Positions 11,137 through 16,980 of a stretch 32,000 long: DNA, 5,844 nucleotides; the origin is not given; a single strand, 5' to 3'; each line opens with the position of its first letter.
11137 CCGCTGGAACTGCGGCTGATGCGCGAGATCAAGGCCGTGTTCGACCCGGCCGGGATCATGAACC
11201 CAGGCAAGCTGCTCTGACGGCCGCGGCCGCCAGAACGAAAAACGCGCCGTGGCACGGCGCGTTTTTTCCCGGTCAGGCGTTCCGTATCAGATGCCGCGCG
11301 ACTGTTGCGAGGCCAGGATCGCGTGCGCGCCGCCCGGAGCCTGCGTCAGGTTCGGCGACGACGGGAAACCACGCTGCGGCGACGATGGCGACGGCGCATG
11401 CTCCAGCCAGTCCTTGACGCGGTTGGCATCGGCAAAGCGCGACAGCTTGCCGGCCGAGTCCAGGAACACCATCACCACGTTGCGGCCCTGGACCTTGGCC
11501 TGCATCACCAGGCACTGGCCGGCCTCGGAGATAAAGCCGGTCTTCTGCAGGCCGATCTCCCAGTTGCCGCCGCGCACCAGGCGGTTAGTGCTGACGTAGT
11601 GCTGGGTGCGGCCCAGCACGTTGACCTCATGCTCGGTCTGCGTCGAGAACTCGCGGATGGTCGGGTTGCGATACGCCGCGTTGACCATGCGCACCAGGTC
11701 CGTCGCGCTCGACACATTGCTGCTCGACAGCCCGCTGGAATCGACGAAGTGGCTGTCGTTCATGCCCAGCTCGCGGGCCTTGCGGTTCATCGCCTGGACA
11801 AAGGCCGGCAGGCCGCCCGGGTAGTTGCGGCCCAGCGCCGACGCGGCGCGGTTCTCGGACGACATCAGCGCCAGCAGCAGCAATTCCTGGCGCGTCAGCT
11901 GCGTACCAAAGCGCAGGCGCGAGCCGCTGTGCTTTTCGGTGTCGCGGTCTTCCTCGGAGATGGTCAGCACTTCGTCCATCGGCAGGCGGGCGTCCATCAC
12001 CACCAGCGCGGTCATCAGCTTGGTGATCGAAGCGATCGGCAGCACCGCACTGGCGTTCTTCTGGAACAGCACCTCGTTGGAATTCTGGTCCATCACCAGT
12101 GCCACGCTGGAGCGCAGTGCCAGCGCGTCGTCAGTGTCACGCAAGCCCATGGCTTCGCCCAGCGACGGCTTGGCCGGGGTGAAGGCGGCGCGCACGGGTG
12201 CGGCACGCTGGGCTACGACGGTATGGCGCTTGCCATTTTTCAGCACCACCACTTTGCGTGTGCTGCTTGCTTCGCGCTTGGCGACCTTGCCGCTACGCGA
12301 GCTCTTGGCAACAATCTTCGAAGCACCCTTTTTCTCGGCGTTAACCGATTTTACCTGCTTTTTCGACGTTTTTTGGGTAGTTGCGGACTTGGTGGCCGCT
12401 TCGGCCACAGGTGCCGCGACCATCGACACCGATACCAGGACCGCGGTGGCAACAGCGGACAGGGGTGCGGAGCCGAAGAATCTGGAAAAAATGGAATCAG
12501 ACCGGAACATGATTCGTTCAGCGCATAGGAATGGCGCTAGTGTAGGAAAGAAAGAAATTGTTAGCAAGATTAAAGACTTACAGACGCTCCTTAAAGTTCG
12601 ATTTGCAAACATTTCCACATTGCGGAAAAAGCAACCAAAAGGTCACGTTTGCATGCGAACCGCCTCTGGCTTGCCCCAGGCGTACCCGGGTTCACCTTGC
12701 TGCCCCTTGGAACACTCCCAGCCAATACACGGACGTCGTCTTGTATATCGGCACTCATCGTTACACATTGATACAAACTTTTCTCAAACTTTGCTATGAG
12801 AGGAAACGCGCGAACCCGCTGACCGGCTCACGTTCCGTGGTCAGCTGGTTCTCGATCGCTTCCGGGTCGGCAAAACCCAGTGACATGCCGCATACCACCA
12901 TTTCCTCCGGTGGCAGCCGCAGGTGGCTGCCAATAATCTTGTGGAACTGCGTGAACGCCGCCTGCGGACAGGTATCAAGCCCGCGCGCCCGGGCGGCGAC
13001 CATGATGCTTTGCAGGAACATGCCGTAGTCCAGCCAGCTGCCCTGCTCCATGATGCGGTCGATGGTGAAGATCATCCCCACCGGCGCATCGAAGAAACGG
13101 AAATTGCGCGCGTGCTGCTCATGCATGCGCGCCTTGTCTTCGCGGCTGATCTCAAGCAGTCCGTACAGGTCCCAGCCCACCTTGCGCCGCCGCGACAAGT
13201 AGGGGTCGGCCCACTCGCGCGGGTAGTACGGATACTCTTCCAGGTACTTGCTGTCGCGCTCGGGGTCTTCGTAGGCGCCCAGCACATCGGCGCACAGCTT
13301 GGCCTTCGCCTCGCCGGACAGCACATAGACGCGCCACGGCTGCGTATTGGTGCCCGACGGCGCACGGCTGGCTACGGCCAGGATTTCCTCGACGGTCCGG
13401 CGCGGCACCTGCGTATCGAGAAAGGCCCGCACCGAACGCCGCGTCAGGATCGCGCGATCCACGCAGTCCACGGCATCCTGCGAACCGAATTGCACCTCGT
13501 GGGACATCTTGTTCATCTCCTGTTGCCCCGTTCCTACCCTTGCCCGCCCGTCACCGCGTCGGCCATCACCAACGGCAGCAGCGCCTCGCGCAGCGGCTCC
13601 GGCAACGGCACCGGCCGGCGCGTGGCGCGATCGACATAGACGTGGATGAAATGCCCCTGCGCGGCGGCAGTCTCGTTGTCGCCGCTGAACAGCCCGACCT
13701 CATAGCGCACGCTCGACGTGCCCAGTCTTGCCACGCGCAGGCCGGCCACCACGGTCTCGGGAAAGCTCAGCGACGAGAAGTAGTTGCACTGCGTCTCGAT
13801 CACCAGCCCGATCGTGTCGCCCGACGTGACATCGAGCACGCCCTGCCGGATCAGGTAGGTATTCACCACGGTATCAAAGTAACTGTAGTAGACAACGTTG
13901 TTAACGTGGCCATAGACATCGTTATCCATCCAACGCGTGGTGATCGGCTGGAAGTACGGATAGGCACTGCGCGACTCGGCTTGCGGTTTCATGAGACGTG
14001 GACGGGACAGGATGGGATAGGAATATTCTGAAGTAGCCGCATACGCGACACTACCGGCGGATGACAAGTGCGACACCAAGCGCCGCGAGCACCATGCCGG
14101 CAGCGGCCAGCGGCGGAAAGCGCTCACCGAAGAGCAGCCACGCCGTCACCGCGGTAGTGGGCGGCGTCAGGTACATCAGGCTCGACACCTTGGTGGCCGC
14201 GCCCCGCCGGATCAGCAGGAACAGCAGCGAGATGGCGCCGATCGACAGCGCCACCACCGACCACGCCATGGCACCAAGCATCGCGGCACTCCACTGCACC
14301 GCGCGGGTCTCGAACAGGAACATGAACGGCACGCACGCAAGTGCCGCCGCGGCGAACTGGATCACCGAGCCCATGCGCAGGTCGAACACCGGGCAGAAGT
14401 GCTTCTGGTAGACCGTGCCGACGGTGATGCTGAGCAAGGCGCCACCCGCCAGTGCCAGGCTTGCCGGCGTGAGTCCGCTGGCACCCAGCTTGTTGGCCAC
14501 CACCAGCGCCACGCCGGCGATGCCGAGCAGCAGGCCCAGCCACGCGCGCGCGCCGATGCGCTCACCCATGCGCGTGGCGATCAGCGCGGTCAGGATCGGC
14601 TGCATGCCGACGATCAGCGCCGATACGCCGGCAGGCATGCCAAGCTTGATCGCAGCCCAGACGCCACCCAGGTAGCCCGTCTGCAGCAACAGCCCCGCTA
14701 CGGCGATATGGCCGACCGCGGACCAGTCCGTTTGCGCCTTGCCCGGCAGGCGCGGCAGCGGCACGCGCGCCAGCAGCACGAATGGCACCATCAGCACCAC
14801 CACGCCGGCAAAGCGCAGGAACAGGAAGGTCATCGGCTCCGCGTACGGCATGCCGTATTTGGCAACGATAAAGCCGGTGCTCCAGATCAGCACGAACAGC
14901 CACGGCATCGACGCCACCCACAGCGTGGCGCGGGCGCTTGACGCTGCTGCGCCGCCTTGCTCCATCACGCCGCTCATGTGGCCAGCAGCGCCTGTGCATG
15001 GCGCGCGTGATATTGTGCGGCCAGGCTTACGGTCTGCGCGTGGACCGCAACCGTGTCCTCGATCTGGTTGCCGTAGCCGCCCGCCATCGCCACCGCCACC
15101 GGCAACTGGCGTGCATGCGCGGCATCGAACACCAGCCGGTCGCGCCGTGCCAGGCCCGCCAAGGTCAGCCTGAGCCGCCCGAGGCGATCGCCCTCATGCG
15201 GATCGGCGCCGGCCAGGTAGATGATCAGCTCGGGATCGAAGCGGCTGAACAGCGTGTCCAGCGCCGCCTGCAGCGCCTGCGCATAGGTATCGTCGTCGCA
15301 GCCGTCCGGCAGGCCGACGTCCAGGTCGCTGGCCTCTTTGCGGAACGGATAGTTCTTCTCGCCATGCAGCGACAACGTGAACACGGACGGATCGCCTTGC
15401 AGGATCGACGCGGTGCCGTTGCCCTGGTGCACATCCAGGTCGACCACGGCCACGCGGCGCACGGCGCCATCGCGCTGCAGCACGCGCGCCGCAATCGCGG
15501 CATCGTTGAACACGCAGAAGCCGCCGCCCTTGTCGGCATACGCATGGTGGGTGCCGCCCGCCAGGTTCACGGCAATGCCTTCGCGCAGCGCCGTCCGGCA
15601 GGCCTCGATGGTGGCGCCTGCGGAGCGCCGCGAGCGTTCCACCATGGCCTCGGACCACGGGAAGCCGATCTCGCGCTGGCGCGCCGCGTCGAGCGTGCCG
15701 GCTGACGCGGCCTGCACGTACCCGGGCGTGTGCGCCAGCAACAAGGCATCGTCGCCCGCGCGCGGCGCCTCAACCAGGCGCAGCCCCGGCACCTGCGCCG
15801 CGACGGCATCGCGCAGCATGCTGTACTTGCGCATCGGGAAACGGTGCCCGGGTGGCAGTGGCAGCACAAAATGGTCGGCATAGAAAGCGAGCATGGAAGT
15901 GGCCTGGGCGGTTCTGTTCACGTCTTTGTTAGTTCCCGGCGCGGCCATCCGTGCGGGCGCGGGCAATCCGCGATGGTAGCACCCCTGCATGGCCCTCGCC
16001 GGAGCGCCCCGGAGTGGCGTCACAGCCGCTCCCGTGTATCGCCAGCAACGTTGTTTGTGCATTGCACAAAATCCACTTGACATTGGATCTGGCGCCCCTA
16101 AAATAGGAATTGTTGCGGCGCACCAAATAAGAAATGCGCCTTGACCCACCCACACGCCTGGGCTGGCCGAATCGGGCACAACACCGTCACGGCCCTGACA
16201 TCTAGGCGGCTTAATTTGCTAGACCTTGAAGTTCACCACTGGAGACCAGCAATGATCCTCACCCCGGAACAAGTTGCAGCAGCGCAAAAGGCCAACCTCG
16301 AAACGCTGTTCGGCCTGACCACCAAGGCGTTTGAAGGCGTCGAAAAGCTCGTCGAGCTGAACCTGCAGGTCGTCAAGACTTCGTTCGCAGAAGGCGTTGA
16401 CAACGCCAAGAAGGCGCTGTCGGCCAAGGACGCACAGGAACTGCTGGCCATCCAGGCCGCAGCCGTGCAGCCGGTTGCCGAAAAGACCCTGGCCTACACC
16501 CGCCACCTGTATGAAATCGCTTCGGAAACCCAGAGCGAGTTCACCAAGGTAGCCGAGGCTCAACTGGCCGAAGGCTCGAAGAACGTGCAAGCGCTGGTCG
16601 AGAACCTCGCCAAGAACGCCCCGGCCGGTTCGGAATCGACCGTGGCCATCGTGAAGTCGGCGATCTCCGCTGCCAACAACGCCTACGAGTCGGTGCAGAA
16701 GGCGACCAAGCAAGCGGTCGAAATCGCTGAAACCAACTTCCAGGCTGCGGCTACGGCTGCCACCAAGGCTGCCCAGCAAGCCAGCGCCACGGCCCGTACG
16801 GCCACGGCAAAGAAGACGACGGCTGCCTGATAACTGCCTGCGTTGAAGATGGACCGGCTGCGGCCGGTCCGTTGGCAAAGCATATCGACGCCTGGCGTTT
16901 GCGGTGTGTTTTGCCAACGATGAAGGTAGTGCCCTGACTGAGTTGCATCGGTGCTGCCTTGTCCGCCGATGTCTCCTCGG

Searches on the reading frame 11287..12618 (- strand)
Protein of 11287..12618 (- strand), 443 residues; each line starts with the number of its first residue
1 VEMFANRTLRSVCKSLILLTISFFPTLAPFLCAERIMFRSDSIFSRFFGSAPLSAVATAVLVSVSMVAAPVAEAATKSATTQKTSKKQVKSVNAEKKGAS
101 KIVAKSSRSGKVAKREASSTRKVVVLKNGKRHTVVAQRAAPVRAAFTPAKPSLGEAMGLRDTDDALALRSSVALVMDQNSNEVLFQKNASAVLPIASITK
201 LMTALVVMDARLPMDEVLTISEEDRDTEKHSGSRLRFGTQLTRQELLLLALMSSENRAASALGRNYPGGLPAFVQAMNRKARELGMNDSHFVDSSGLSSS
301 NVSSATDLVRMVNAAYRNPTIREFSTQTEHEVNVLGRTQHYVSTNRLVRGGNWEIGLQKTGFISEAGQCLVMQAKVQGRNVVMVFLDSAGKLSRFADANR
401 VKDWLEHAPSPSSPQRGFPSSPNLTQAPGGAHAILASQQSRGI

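Call 41: search_protein_families(library=pfam, proteins=[window:11287-12618:-], max_evalue=0.0001)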
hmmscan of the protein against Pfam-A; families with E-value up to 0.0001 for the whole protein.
window:11287-12618:- (443 aa): 2 families
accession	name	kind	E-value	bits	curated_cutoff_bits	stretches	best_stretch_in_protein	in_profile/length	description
PF00768.25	Peptidase_S11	-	8e-58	196.2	27.6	1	165-388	7-237/239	D-alanyl-D-alanine carboxypeptidase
PF13354.11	Beta-lactamase2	-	1.6e-11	44.4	22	1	175-361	4-188/214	Beta-lactamase enzyme family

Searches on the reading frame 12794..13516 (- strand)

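Call 41: search_protein_families(library=pfam, proteins=[window:12794-13516:-], max_evalue=0.0001)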
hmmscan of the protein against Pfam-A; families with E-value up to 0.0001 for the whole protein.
window:12794-13516:- (240 aa): 2 families
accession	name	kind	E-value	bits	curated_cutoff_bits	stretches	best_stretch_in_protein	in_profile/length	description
PF00881.29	Nitroreductase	-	8.6e-34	117.6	23.5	1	23-214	1-166/167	Nitroreductase family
PF14512.11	TM1586_NiRdase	-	2.3e-08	34.3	27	0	41-72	159-191/215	Putative TM nitroreductase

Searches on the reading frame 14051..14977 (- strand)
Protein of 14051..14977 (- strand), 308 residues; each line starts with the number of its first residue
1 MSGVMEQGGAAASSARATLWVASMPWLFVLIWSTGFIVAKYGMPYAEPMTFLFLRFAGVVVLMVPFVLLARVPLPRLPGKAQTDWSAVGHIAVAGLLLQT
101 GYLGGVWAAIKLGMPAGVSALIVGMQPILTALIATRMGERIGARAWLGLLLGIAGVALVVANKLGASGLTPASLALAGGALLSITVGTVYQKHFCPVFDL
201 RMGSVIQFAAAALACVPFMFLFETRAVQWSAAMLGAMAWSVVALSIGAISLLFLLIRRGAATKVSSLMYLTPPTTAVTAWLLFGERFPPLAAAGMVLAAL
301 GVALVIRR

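Call 41: search_protein_families(library=pfam, proteins=[window:14051-14977:-], max_evalue=0.0001)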
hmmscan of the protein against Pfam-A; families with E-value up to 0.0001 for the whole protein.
window:14051-14977:- (308 aa): 1 family
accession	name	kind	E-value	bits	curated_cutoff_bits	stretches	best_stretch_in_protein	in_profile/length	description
PF00892.27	EamA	-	8.9e-23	81.5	28.2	2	27-160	9-134/135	EamA-like transporter family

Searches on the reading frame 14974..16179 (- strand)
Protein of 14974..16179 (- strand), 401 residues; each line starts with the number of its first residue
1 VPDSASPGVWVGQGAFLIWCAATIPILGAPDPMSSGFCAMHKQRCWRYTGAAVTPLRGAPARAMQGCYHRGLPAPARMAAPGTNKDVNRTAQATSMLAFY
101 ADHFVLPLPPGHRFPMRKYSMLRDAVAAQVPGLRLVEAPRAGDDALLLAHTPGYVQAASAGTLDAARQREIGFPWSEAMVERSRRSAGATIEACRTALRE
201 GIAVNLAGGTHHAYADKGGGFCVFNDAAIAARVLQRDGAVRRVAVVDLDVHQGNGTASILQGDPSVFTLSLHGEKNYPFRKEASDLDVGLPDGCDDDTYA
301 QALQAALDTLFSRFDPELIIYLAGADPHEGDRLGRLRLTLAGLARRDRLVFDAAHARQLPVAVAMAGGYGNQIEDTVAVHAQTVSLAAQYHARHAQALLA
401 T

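Call 41: search_protein_families(library=pfam, proteins=[window:14974-16179:-], max_evalue=0.0001)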
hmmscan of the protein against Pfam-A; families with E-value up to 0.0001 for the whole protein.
window:14974-16179:- (401 aa): 1 family
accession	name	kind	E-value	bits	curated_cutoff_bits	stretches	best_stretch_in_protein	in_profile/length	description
PF00850.24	Hist_deacetyl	-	1.5e-61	208.8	27.9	1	117-373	6-286/298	Histone deacetylase domain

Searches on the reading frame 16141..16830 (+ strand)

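Call 43: search_protein_families(library=pfam, proteins=[window:16141-16830:+], max_evalue=0.0001)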
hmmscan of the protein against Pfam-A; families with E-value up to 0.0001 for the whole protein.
window:16141-16830:+ (229 aa): 1 family
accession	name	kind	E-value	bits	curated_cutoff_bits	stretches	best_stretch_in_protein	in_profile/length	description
PF09361.15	Phasin_2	-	7.5e-30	103.5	24.9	1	43-141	1-99/100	Phasin protein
